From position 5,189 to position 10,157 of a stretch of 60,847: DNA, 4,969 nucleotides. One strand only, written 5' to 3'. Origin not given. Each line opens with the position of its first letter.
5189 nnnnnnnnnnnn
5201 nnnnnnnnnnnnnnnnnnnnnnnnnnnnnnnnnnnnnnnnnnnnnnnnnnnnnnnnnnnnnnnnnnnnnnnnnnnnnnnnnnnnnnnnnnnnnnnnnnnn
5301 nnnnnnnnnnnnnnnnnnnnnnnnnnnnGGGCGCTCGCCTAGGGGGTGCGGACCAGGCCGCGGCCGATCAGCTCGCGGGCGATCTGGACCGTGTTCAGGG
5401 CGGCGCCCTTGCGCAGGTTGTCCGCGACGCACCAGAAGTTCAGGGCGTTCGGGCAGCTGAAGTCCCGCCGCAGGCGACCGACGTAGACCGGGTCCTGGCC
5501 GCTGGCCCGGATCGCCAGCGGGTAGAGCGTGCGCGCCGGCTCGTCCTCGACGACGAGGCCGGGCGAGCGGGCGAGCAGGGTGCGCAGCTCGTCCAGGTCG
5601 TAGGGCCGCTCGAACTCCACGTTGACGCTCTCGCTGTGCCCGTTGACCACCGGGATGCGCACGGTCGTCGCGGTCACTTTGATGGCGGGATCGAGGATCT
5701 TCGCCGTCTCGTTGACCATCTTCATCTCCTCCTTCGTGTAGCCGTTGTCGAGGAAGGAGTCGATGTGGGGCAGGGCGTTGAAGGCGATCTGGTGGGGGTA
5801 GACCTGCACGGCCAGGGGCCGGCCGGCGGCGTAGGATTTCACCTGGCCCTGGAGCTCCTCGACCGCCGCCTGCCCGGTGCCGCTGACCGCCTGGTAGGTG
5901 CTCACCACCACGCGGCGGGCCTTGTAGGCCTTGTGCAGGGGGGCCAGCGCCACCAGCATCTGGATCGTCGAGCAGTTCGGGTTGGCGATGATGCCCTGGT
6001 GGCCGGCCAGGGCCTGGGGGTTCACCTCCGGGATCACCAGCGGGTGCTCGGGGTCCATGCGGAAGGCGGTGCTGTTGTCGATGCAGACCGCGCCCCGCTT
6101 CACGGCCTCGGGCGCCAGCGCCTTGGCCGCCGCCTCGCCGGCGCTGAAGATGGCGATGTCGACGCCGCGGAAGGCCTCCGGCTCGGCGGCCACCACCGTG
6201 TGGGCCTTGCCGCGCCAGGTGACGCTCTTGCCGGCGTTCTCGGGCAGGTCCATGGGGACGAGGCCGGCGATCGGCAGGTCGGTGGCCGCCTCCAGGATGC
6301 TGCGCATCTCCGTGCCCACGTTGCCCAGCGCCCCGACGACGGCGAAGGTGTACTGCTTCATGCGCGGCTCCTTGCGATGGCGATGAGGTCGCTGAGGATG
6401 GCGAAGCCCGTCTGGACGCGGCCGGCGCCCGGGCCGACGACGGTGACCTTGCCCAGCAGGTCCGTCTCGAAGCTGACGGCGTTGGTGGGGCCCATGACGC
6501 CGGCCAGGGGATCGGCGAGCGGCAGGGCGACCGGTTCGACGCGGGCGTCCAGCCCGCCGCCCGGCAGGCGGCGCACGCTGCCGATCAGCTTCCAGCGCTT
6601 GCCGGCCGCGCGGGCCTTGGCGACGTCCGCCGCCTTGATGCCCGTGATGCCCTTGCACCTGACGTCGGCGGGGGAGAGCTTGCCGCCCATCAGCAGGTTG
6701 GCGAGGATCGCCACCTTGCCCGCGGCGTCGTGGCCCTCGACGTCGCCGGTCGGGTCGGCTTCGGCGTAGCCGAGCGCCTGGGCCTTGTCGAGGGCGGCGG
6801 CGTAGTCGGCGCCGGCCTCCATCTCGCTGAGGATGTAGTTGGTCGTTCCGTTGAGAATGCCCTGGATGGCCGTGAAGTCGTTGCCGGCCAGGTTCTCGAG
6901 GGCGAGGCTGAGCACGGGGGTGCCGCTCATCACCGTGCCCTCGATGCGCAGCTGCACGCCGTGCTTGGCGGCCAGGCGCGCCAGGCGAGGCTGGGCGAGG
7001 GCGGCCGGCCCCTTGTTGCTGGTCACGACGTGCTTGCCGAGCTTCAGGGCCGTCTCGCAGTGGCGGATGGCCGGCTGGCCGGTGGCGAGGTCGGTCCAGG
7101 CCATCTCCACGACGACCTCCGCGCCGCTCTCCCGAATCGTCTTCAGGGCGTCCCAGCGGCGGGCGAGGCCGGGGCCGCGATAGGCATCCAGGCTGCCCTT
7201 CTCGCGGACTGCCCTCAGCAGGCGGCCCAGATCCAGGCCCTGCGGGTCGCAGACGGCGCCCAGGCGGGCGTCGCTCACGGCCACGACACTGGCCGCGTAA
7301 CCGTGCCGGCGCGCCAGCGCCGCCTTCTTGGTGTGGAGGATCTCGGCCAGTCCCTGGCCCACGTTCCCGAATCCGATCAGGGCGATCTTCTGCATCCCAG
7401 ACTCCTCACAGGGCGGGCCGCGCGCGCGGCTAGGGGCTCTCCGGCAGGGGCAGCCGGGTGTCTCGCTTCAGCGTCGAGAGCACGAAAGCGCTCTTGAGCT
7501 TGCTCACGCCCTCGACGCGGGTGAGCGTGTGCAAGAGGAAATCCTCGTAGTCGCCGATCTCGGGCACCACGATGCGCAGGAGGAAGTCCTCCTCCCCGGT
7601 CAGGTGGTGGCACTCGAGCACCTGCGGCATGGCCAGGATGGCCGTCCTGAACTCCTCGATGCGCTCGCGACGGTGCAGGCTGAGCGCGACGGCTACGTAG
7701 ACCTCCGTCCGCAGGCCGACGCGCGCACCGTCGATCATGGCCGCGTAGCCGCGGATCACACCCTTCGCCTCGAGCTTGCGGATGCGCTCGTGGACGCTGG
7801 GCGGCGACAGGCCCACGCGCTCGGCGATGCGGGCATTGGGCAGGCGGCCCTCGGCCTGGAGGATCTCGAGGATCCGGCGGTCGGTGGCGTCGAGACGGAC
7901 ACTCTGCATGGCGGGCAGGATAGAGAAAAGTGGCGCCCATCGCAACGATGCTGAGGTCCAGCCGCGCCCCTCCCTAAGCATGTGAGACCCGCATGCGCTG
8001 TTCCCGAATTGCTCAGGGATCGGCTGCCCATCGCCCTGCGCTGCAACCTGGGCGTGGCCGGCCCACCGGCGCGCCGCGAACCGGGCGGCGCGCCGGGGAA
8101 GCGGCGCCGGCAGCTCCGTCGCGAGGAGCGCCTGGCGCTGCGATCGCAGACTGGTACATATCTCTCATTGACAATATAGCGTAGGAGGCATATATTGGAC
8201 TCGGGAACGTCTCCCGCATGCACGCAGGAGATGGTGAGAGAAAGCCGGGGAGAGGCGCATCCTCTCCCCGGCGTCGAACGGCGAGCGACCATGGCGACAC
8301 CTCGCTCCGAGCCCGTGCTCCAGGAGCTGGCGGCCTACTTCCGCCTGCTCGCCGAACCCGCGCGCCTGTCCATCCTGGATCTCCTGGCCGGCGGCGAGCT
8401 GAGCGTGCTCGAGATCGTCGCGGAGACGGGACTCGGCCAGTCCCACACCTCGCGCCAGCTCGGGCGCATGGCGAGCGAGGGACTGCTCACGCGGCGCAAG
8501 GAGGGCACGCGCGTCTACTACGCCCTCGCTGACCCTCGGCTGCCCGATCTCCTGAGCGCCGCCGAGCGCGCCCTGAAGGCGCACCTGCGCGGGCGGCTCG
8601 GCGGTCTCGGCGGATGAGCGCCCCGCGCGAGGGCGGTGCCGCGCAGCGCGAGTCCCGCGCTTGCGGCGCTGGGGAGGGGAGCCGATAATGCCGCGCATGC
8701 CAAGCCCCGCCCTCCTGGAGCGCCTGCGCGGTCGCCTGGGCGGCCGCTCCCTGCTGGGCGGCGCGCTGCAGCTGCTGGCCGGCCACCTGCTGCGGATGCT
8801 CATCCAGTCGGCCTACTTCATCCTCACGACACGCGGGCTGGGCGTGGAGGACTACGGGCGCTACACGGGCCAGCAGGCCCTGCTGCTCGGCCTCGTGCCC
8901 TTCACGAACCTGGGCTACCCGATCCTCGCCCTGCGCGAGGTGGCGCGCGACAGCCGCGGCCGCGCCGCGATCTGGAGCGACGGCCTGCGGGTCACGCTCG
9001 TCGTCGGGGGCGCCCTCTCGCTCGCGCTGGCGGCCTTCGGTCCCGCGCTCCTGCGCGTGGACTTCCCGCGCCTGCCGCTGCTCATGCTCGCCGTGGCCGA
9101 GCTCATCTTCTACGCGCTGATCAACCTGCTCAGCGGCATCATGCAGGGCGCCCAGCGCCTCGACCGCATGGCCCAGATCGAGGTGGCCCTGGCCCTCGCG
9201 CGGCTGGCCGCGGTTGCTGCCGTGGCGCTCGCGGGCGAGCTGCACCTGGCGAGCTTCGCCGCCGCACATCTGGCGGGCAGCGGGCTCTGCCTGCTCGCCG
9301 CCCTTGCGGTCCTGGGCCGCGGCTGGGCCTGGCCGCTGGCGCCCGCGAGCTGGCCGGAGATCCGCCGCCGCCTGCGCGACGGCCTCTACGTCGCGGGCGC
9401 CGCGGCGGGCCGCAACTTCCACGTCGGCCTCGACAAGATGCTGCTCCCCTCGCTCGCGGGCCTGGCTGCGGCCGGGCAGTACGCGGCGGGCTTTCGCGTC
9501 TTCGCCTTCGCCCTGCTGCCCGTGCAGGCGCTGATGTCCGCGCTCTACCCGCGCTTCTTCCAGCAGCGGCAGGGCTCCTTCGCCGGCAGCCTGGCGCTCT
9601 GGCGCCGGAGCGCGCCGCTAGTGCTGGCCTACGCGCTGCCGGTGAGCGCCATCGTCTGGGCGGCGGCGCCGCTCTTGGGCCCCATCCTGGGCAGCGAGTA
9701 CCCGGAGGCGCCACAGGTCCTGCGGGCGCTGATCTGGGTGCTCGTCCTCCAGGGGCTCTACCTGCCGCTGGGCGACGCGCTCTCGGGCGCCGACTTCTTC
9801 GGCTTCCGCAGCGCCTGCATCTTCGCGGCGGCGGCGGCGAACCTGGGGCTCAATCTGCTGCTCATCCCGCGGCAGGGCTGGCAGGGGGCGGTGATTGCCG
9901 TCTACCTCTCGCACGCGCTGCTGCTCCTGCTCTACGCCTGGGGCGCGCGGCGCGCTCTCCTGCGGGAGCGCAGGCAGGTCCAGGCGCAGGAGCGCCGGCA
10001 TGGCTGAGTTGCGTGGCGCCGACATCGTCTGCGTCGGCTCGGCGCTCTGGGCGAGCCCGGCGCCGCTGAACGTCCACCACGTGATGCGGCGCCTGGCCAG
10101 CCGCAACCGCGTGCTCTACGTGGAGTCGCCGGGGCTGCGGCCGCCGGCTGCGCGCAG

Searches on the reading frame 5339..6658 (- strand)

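Call 21: search_protein_families(library=pfam, proteins=[window:5339-6658:-], max_evalue=0.00001)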
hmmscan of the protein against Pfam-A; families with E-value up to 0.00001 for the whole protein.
window:5339-6658:- (439 aa): 2 families
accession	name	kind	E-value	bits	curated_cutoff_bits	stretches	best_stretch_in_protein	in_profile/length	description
PF02774.23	Semialdhyde_dhC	-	3.2e-53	181.1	26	1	238-417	1-184/184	Semialdehyde dehydrogenase, dimerisation domain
PF01118.30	Semialdhyde_dh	-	1.2e-24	87.4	26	1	106-218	3-119/121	Semialdehyde dehydrogenase, NAD binding domain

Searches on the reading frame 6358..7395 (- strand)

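Call 21: search_protein_families(library=pfam, proteins=[window:6358-7395:-], max_evalue=0.00001)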
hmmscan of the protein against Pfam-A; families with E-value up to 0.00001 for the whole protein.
window:6358-7395:- (345 aa): 3 families
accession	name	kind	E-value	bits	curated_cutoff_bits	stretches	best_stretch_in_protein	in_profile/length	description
PF00742.24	Homoserine_dh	-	1.6e-59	201.1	22.9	1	160-338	1-173/173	Homoserine dehydrogenase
PF00208.27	ELFV_dehydrog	-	5.5e-07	30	23.4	1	3-74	34-94/241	Glutamate/Leucine/Phenylalanine/Valine dehydrogenase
PF03447.22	NAD_binding_3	-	1.1e-06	29.8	24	1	8-151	1-115/116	Homoserine dehydrogenase, NAD binding domain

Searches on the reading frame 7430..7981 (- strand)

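Call 21: search_protein_families(library=pfam, proteins=[window:7430-7981:-], max_evalue=0.00001)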
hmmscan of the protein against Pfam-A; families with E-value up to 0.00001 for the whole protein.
window:7430-7981:- (183 aa): 5 families
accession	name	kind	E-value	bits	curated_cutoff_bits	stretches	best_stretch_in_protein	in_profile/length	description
PF13412.12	HTH_24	-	6.1e-20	71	21.9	1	30-77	1-48/48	Winged helix-turn-helix DNA-binding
PF01037.27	AsnC_trans_reg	-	7.6e-20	71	25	1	101-170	4-73/73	Lrp/AsnC ligand binding domain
PF13404.12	HTH_AsnC-type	-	2.5e-19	69.3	27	1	30-71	1-42/42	AsnC-type helix-turn-helix domain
PF09339.16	HTH_IclR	-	1.5e-06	28.3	22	1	36-77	7-49/52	IclR helix-turn-helix domain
PF01047.28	MarR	-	2.7e-06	27.6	24.6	1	33-77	4-48/59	MarR family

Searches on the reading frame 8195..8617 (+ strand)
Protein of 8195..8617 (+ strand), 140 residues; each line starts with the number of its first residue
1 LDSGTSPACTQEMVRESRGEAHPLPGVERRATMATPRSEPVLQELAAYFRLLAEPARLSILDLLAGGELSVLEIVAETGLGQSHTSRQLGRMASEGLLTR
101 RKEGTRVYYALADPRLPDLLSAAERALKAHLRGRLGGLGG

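Call 21: search_protein_families(library=pfam, proteins=[window:8195-8617:+], max_evalue=0.00001)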
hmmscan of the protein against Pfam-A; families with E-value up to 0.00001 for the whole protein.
window:8195-8617:+ (140 aa): 2 families
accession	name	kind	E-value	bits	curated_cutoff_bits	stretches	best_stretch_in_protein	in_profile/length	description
PF01022.26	HTH_5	-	1.1e-08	35.3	22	1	55-98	2-45/47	Bacterial regulatory protein, arsR family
PF12840.13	HTH_20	-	7.3e-06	26.3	27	0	52-100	1-50/51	Helix-turn-helix domain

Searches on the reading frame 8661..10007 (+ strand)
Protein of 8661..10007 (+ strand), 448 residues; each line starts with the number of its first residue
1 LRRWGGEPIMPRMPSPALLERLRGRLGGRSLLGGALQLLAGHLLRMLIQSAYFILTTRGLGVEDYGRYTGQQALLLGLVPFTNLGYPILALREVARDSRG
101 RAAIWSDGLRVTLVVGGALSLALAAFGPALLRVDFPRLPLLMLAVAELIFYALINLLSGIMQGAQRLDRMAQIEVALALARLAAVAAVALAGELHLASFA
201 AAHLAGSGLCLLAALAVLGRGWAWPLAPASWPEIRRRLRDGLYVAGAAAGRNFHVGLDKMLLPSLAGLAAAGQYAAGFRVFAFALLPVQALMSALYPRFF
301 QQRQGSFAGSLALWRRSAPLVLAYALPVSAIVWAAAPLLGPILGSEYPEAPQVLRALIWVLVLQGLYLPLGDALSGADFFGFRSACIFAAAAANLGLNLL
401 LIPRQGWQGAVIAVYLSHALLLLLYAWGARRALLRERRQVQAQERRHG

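Call 21: search_protein_families(library=pfam, proteins=[window:8661-10007:+], max_evalue=0.00001)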
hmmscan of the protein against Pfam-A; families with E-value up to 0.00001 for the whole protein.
window:8661-10007:+ (448 aa): 1 family
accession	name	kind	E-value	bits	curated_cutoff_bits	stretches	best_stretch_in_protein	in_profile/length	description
PF01943.22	Polysacc_synt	-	2.4e-19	70.3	28.2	1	34-301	4-272/274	Polysaccharide biosynthesis protein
